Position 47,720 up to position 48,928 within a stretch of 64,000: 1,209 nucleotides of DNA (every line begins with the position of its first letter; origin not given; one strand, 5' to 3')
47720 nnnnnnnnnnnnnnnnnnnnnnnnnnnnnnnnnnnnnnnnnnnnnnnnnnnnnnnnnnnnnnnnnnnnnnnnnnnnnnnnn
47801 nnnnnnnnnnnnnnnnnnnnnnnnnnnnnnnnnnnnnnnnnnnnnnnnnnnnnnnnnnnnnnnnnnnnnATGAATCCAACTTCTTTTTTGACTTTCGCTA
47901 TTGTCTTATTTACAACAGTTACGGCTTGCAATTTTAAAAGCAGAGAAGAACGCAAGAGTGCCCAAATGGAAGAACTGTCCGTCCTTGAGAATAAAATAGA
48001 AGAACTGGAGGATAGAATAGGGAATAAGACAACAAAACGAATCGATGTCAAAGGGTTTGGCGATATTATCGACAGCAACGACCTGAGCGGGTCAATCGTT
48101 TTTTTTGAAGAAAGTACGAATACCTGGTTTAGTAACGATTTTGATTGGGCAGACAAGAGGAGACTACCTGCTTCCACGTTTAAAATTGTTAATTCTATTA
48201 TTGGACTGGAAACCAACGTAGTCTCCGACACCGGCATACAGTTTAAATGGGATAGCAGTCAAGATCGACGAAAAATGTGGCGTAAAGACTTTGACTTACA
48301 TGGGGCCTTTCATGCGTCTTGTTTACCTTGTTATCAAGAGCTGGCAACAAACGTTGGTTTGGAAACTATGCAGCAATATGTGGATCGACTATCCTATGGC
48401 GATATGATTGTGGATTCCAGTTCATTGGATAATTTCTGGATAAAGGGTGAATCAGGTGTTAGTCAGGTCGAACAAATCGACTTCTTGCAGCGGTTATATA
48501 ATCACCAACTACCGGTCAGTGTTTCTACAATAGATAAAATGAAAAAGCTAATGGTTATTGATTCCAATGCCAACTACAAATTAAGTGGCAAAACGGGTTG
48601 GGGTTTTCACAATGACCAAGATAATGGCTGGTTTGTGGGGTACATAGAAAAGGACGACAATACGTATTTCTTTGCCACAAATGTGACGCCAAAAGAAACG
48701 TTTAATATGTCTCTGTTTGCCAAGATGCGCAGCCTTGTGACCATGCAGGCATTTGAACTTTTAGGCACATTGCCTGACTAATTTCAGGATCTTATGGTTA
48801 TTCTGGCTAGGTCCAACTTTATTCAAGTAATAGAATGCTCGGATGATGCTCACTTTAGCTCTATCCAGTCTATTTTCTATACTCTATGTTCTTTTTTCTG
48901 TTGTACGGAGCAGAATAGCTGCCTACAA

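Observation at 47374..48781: Chromosomal class D (OXA-like) beta-lactamase preceded by a pseudogene and a large hairpin-T6 element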

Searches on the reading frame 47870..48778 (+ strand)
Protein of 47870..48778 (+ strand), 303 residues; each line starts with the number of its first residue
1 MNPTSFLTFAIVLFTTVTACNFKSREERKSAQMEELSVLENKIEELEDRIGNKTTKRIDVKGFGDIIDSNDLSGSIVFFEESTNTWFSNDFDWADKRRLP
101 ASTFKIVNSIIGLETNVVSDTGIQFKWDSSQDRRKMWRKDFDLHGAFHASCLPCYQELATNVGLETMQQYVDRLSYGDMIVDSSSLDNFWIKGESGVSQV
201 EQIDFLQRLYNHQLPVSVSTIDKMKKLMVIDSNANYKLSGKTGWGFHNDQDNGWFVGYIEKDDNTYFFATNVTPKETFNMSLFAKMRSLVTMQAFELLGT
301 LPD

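Call 3: search_protein_families(library=pfam, proteins=[window:47870-48778:+], max_evalue=0.01)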
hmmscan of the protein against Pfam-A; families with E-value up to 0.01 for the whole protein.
window:47870-48778:+ (303 aa): 1 family
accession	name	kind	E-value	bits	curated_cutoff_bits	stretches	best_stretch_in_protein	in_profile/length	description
PF00905.27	Transpeptidase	-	3.3e-34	118.9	22.1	1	94-276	36-282/299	Penicillin binding protein transpeptidase domain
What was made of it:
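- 47870..48781 (+): Class D (OXA-like) beta-lactamase gene, predicted lipoprotein precursor of 303 aa. The Cys21 codon is 47930-47932. Pfam PF00905 at E 3e-34 (call 3).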

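Call 4: search_protein_families(library=ncbifam, proteins=[window:47870-48778:+], max_evalue=0.01)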
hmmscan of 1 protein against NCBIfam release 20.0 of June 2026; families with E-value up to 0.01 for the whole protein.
window:47870-48778:+ (303 aa): 69 families (the best 25 are shown)
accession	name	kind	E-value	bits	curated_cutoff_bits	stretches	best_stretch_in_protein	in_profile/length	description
NF012161.0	bla_class_D_main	equivalog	8.6e-72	241.2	250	1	66-281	5-220/236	class D beta-lactamase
NF040804.1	blaOXA-1089_like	exception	8.9e-49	166.4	580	1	95-276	82-262/289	OXA-1089 family carbapenem-hydrolyzing class D beta-lactamase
NF000430.2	blaOXA-62_like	exception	1.2e-46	159.1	560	1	53-273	46-262/286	OXA-62 family carbapenem-hydrolyzing class D beta-lactamase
NF000326.1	blaR1_generic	equivalog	1.5e-46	158.9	400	1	70-282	358-570/585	BlaR1 family beta-lactam sensor/signal transducer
NF000415.3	blaOXA-372_like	exception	1.3e-44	152.8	535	1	66-286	26-245/257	OXA-372 family carbapenem-hydrolyzing class D beta-lactamase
NF040530.1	blaOXA-548_like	exception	2.7e-43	148.4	620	1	68-274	66-271/295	OXA-548 family class D beta-lactamase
NF040527.2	blaOXA-5_like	exception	2e-42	145.7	574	1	69-273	34-240/267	OXA-5 family class D beta-lactamase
NF033667.1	blaOXA-55_like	exception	4.3e-42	144.4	550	1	58-275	50-266/289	OXA-55 family carbapenem-hydrolyzing class D beta-lactamase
NF000387.2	blaOXA-48_like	exception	4.9e-42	144.2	580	1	73-273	41-240/265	OXA-48 family class D beta-lactamase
NF047460.1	blaOXA-1258_like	exception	7.6e-42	143.5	600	1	77-299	57-274/279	OXA-1258 family class D beta-lactamase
NF047782.1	blaOXA-1327_like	exception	9.2e-42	143.2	590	1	58-299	37-283/285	OXA-1327 family class D beta-lactamase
NF000386.2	blaOXA-10_like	exception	1.2e-41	142.9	580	1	71-273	36-240/266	OXA-10 family class D beta-lactamase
NF000520.2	blaOXA-286_like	exception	2.2e-41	142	570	1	62-299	42-274/278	OXA-286 family carbapenem-hydrolyzing class D beta-lactamase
NF040806.1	blaOXA-198_like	exception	4.7e-41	140.8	515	1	68-286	29-246/258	OXA-198 family carbapenem-hydrolyzing class D beta-lactamase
NF041812.1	class_D_Cupria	exception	7.9e-41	140.3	420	1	66-273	39-253/278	OXA-1206 family carbapenem-hydrolyzing class D beta-lactamase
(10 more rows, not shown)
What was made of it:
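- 47870..48781 (+): NCBIfam bla_class_D_main scores 241.2 bits against a cutoff of 250 (call 4).
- On Class D beta-lactamase (OXA superfamily): 241.2 bits against a cutoff of 250 (call 4).
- On Named OXA families (OXA-10, -23, -48, -50, -58, -1089 and others): All others score 159 bits or less against cutoffs of 390-625 (call 4).
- Closest known: Class D. Different: It is 9 bits below the generic class D cutoff (call 4).
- It scores just below the NCBIfam class D equivalog cutoff, 241.2 against 250 bits (call 4).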

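Call 7: search_solved_structures(query=window:47870-48778:+, show_alignments=2)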
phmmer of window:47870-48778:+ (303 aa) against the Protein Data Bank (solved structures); distinct sequences matched with E-value up to 0.001: 136 (the best 60 are shown).
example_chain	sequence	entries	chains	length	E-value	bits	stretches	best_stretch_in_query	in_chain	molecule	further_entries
6nhs_A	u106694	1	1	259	1.3e-46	162.3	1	67-278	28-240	Beta-lactamase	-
3qnb_A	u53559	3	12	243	2e-45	158.4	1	71-274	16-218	Oxacillinase | Beta-lactamase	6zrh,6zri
3qnc_A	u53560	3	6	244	1.3e-43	152.5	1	71-274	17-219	Oxacillinase | Beta-lactamase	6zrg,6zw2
7oda_A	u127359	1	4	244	1.9e-43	151.9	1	70-275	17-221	Beta-lactamase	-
6n1n_A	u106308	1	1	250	3.4e-43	151.1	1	65-300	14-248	Beta-lactamase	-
6skq_A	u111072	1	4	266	3e-42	148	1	71-274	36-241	Beta-lactamase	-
1e3u_A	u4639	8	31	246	6.2e-42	146.9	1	71-274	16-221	BETA-LACTAMASE OXA-10 | BETA LACTAMASE OXA-10 | OXA10 beta-lactamase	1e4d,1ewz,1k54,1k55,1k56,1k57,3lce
1k4e_A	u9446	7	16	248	6.3e-42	146.9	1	71-274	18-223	Beta-lactamase PSE-2 | BETA-LACTAMASE OXA-10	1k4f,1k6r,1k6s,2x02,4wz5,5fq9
1fof_A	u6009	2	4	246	6.4e-42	146.9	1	71-274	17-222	BETA LACTAMASE OXA-10 | Beta-lactamase OXA-10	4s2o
5mnu_A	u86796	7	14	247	6.4e-42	146.9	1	71-274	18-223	Beta-lactamase OXA-10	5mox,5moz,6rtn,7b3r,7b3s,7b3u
9ixn_A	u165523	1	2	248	6.5e-42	146.9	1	71-274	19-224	Beta-lactamase OXA-10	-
5mmy_A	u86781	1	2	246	6.7e-42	146.8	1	71-274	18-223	Beta-lactamase OXA-10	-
6skp_A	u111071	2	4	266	7.8e-42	146.6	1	71-274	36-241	Beta-lactamase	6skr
2wgv_A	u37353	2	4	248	1.2e-41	146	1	71-274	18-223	BETA-LACTAMASE OXA-10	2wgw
2x01_A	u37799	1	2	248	1.6e-41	145.6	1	71-274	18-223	BETA-LACTAMASE OXA-10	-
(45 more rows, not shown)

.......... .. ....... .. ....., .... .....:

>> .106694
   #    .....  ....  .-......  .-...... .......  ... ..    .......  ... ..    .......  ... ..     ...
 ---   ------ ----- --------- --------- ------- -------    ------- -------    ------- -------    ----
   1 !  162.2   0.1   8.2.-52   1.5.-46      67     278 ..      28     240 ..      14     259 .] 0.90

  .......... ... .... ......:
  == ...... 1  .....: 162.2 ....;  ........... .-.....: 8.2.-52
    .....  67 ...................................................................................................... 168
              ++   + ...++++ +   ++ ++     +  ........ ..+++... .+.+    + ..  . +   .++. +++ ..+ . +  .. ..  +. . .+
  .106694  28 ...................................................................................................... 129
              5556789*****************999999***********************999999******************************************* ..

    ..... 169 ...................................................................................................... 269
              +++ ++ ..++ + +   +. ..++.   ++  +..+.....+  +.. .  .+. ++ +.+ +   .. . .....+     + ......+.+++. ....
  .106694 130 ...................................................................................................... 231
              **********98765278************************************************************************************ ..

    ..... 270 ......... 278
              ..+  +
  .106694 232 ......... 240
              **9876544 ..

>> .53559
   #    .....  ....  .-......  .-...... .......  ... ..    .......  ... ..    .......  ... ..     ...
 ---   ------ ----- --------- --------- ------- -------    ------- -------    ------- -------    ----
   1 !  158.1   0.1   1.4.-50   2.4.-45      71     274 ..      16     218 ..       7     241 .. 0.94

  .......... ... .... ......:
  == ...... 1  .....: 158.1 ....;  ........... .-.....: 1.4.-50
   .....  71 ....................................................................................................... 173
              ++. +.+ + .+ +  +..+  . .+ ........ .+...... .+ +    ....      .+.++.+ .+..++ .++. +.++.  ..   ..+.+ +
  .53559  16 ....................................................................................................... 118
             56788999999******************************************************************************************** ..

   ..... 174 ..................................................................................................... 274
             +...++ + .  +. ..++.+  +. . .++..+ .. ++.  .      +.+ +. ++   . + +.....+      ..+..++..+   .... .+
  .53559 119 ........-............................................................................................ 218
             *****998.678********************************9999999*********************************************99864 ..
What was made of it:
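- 47870..48781 (+): Best solved structure by sequence is 6nhs_A at E 1e-46, followed by OXA-10 and OXA-48 (call 7).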

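Call 9: find_homologous_proteins(query=window:47870-48778:+, max_evalue=1e-20)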
Query window:47870-48778:+ (303 aa): 3774 proteins with E <= 1e-20 among 4236 candidates; the best 120 are listed.
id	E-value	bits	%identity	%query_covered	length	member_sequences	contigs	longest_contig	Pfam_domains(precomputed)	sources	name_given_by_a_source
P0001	2.1e-201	685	100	100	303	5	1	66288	PF00905.28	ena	-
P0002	3.4e-155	534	78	98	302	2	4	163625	PF00905.28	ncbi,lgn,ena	-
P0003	3.5e-117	409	62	98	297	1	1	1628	PF00905.28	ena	-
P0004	1.8e-107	377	56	99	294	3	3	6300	PF00905.28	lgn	-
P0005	9.6e-104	365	55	99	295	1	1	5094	PF00905.28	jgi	jgi:beta-lactamase class D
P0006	2.4e-100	354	56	86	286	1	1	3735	PF00905.28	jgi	jgi:beta-lactamase class D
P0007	3.4e-97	343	60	83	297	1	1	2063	PF00905.28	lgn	-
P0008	6.5e-97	342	58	83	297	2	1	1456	PF00905.28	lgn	-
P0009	7.8e-95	335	52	97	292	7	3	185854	PF00905.28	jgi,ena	-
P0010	1.1e-90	322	50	98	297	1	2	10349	PF00905.28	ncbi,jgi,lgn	ncbi:MAG: beta-lactamase class D [bacterium]|jgi:beta-lactamase class D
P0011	1.2e-86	309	48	97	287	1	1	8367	PF00905.28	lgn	-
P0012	6.9e-86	306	53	81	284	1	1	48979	PF00905.28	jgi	jgi:beta-lactamase class D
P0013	1.1e-83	299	52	82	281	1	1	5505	PF00905.28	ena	-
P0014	6.8e-83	296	53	79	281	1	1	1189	PF00905.28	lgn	-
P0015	8.7e-83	296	51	87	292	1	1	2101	PF00905.28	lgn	-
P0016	1.1e-82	296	51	79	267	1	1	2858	PF00905.28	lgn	-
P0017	1.3e-82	295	51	81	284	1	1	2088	PF00905.28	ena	-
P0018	1.6e-82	295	54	78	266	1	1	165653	PF00905.28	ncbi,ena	-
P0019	2.1e-82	295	54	78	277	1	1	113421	PF00905.28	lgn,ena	-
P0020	3.7e-82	294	47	98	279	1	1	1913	PF00905.28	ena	-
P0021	4.5e-82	294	51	84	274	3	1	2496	PF00905.28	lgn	-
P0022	4.7e-82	293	50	82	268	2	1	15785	PF00905.28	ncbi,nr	ncbi:MAG: class D beta-lactamase [Bacteroidales bacterium]|nr:class D beta-lactamase [Bacteroidales 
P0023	4.8e-82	293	52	83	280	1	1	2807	PF00905.28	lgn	-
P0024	5.2e-82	293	51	82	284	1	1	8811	PF00905.28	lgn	-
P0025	1.4e-81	292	51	80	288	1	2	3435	PF00905.28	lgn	-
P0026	1.5e-81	292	52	79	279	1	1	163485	PF00905.28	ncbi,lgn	-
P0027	2.3e-81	291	47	96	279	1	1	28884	PF00905.28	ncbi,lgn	ncbi:MAG: class D beta-lactamase [Bacteroidota bacterium]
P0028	3.6e-81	291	50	81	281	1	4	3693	PF00905.28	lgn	-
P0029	3.7e-81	291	53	78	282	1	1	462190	PF00905.28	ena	-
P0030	4.0e-81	290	51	82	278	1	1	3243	PF00905.28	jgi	jgi:beta-lactamase class D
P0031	7.2e-81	290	49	87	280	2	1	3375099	PF00905.28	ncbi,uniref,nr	ncbi:class D beta-lactamase [Fulvivirgaceae bacterium BMA12]|uniref:Beta-lactamase n=1 Tax=Agaribaci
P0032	1.1e-80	289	51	82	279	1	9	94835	PF00905.28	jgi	jgi:beta-lactamase class D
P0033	1.2e-80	289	50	81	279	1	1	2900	PF00905.28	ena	-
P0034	1.2e-80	289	45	96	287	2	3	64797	PF00905.28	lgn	-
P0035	2.6e-80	288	50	82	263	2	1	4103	PF00905.28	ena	-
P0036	2.7e-80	288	50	86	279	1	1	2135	PF00905.28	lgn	-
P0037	2.7e-80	288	50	81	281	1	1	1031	PF00905.28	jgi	jgi:beta-lactamase class D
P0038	2.9e-80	288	47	99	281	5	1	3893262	PF00905.28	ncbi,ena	-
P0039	4.3e-80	287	49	84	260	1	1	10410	PF00905.28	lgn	-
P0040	4.5e-80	287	47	84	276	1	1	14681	PF00905.28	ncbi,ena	-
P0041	5.2e-80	287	50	86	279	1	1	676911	PF00905.28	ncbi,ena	-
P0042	5.7e-80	287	51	82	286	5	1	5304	PF00905.28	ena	-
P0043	7.1e-80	286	45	98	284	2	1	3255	PF00905.28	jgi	-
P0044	7.5e-80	286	50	81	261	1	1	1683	PF00905.28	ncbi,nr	ncbi:MAG: class D beta-lactamase, partial [Bacteroidales bacterium]|nr:class D beta-lactamase [Bacte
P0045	9.0e-80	286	48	87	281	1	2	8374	PF00905.28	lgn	-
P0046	9.7e-80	286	51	82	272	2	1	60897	PF00905.28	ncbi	ncbi:MAG: class D beta-lactamase [Saprospiraceae bacterium]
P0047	1.1e-79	286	51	83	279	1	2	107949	PF00905.28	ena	-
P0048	1.6e-79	285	50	82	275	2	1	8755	PF00905.28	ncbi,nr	ncbi:MAG: class D beta-lactamase [Bacteroidales bacterium]|nr:class D beta-lactamase [Bacteroidales 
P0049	1.6e-79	285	49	84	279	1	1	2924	PF00905.28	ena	-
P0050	2.1e-79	285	48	86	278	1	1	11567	PF00905.28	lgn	-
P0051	2.3e-79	285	50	82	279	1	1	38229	PF00905.28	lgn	-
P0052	2.3e-79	285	43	98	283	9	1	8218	PF00905.28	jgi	jgi:beta-lactamase class D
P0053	2.8e-79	284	50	78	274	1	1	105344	PF00905.28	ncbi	-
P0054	3.1e-79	284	50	83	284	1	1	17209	PF00905.28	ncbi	-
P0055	3.2e-79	284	48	88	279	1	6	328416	PF00905.28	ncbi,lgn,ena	-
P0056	3.7e-79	284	50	82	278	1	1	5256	PF00905.28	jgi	jgi:beta-lactamase class D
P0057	4.3e-79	284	50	84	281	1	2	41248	PF00905.28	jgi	jgi:beta-lactamase class D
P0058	4.5e-79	284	48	88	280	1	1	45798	PF00905.28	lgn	-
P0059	4.6e-79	284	50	82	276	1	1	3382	PF00905.28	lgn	-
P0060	4.7e-79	284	51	78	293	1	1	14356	PF00905.28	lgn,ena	-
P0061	4.9e-79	284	51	83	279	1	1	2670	PF00905.28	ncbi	-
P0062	5.2e-79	284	49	84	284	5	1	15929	PF00905.28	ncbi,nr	ncbi:MAG: class D beta-lactamase [Flavobacteriales bacterium]|nr:class D beta-lactamase [Flavobacter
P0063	5.6e-79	283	49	82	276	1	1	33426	PF00905.28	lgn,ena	-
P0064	5.7e-79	283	50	83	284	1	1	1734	PF00905.28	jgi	jgi:beta-lactamase class D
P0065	6.3e-79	283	49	83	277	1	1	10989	PF00905.28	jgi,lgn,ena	-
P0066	6.4e-79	283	46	97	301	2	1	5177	PF00905.28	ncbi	ncbi:MAG: class D beta-lactamase [Chitinophagales bacterium]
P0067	6.5e-79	283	48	81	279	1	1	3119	PF00905.28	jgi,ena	-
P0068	7.1e-79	283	48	82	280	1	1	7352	PF00905.28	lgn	-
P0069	7.4e-79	283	50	82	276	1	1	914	PF00905.28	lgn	-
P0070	7.7e-79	283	50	83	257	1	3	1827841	PF00905.28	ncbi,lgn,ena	-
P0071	7.7e-79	283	50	83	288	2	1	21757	PF00905.28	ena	-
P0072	8.1e-79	283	48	88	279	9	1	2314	PF00905.28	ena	-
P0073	1.2e-78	282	48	85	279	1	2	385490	PF00905.28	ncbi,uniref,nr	ncbi:beta-lactamase [Marivirga lumbricoides]|uniref:Beta-lactamase n=1 Tax=Marivirga lumbricoides Ta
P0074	1.2e-78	282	46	96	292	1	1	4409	PF00905.28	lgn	-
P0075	1.3e-78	282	50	78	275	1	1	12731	PF00905.28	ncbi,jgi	-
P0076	1.8e-78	282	45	96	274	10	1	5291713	PF00905.28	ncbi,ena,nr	nr:class D beta-lactamase [uncultured Draconibacterium sp.]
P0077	1.8e-78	282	46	97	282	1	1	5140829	PF00905.28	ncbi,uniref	ncbi:class D beta-lactamase [Aquimarina sp. SS2-1]|uniref:class D beta-lactamase n=1 Tax=Aquimarina 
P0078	1.8e-78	282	45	97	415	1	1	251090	PF00905.28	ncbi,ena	-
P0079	1.8e-78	282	50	77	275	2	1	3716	PF00905.28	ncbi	-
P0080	2.2e-78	281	51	78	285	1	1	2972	PF00905.28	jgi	jgi:beta-lactamase class D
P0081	2.4e-78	281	50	80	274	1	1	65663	PF00905.28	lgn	-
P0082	2.8e-78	281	49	82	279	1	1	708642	PF00905.28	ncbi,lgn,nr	ncbi:beta-lactamase [Flavobacteriales bacterium ALC-1]|nr:beta-lactamase [Flavobacteriales bacterium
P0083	3.2e-78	281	44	96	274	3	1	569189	PF00905.28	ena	-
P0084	3.5e-78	281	48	82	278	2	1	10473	PF00905.28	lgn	-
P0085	3.5e-78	281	45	88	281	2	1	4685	PF00905.28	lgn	-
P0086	4.0e-78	281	53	77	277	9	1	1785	PF00905.28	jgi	jgi:beta-lactamase class D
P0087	4.2e-78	281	49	83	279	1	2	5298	PF00905.28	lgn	-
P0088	4.7e-78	280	49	80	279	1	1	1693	PF00905.28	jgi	-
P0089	5.3e-78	280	48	83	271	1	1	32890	PF00905.28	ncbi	-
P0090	5.4e-78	280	47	87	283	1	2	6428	PF00905.28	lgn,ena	-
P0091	5.5e-78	280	50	80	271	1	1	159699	PF00905.28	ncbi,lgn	-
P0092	5.5e-78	280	48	83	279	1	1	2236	PF00905.28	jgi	-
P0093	5.6e-78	280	52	77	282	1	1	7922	PF00905.28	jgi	-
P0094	6.5e-78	280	48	83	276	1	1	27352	PF00905.28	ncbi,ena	-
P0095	6.7e-78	280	49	79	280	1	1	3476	PF00905.28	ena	-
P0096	7.9e-78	280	50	84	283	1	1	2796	PF00905.28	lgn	-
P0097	8.3e-78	280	48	82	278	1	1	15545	PF00905.28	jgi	-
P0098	8.8e-78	279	49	84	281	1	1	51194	PF00905.28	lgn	-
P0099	9.4e-78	279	49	87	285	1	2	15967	PF00905.28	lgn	-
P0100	9.7e-78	279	48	80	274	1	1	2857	PF00905.28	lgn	-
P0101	1.1e-77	279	50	81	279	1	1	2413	PF00905.28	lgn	-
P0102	1.1e-77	279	52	83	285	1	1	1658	PF00905.28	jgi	jgi:beta-lactamase class D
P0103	1.1e-77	279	45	96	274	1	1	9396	PF00905.28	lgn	-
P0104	1.2e-77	279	50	80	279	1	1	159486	PF00905.28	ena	-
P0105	1.2e-77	279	50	83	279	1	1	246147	PF00905.28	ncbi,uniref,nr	ncbi:class D beta-lactamase [Marivirga sp. S37H4]|uniref:beta-lactamase n=1 Tax=Marivirga aurantiaca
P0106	1.3e-77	279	51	83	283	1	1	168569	PF00905.28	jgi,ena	-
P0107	1.3e-77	279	50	82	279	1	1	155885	PF00905.28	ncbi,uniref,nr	ncbi:class D beta-lactamase [Aureibaculum luteum]|uniref:class D beta-lactamase n=1 Tax=Aureibaculum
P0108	1.3e-77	279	52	81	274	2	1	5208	PF00905.28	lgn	-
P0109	1.5e-77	279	47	88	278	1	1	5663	PF00905.28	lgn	-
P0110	1.5e-77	279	50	81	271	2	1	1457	PF00905.28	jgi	-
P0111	1.5e-77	279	43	98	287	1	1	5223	PF00905.28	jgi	jgi:beta-lactamase class D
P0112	1.6e-77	279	52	79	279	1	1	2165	PF00905.28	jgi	-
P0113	2.0e-77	278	50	84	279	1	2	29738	PF00905.28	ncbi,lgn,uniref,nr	ncbi:beta-lactamase class D [Leeuwenhoekiella aestuarii]|uniref:beta-lactamase n=1 Tax=Leeuwenhoekie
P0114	2.1e-77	278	45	96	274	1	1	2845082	PF00905.28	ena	-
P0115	2.3e-77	278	49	81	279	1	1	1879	PF00905.28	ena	-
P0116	2.7e-77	278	50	80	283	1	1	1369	PF00905.28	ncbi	-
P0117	3.0e-77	278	49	82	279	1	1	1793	PF00905.28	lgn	-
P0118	3.3e-77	278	50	80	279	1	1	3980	PF00905.28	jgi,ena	-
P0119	3.7e-77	277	49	85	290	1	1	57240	PF00905.28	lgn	-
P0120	3.7e-77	277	48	80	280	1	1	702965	PF00905.28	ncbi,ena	-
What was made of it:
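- On Class D beta-lactamase (OXA superfamily): Close relatives are nevertheless named class D beta-lactamase by NCBI and JGI (call 9).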
